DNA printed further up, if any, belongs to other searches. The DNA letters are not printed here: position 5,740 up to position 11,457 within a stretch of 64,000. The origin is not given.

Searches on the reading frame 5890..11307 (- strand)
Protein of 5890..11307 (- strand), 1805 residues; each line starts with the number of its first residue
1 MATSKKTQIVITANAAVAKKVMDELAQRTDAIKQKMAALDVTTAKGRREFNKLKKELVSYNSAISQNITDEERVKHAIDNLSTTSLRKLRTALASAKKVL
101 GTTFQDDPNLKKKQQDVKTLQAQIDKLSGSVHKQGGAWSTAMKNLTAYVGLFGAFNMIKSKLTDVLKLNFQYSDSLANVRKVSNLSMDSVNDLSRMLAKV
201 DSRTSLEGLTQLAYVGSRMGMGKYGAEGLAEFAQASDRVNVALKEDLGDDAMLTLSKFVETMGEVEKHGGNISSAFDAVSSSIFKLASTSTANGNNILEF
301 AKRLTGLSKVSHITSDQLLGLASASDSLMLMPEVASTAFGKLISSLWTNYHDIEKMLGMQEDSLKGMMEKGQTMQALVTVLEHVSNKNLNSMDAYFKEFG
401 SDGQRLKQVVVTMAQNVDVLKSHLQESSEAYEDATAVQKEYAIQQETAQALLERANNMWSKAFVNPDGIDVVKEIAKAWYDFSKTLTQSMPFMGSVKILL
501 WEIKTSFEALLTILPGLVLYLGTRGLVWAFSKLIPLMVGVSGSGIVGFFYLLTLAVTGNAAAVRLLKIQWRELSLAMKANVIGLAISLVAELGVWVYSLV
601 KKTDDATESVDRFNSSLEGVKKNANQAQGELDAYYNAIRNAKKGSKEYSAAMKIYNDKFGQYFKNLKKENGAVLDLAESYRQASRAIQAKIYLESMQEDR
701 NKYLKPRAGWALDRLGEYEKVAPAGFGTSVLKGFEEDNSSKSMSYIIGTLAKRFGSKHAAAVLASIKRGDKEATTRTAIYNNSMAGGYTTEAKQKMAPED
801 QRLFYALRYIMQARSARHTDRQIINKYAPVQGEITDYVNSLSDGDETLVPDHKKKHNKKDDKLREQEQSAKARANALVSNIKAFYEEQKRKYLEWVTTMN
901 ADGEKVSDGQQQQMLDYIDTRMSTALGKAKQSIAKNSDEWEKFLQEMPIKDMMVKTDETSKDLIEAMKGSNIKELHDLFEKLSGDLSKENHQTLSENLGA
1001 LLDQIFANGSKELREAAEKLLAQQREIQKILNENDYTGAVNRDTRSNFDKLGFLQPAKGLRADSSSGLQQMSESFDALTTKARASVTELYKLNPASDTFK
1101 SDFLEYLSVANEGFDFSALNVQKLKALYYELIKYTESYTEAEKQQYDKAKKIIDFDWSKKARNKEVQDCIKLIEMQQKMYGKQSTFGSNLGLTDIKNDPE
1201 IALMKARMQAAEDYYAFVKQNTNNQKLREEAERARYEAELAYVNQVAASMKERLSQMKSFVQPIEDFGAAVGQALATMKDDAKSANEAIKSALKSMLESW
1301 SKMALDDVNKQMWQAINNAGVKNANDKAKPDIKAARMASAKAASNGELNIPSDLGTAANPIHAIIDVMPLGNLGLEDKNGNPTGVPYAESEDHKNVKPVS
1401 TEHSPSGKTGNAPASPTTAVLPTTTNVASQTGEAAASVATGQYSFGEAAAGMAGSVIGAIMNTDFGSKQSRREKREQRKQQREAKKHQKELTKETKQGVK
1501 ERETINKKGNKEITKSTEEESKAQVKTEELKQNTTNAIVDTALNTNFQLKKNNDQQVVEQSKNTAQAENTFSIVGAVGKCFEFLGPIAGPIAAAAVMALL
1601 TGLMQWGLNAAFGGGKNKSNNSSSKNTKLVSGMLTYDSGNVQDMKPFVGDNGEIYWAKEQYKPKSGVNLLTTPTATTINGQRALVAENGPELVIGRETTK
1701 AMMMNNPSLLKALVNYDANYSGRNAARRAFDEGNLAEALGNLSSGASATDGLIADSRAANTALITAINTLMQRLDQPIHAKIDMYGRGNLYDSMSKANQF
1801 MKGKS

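Call 22: search_protein_families(library=phrogs, max_evalue=0.001, proteins=[window:5890-11307:-])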
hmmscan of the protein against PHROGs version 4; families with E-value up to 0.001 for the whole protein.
window:5890-11307:- (1805 aa): 3 families
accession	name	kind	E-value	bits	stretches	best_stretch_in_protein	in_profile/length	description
phrog_25337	-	tail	2.3e-20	72.9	1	9-759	27-788/1456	tail length tape measure protein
phrog_9959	-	tail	9.4e-14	50.9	1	560-700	474-607/1708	tail length tape measure protein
phrog_4237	-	lysis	5.2e-05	24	0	1424-1494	20-87/93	holin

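Call 24: search_protein_families(library=pfam, max_evalue=0.001, proteins=[window:5890-11307:-])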
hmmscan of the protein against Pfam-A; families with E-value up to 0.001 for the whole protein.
window:5890-11307:- (1805 aa): 0 families
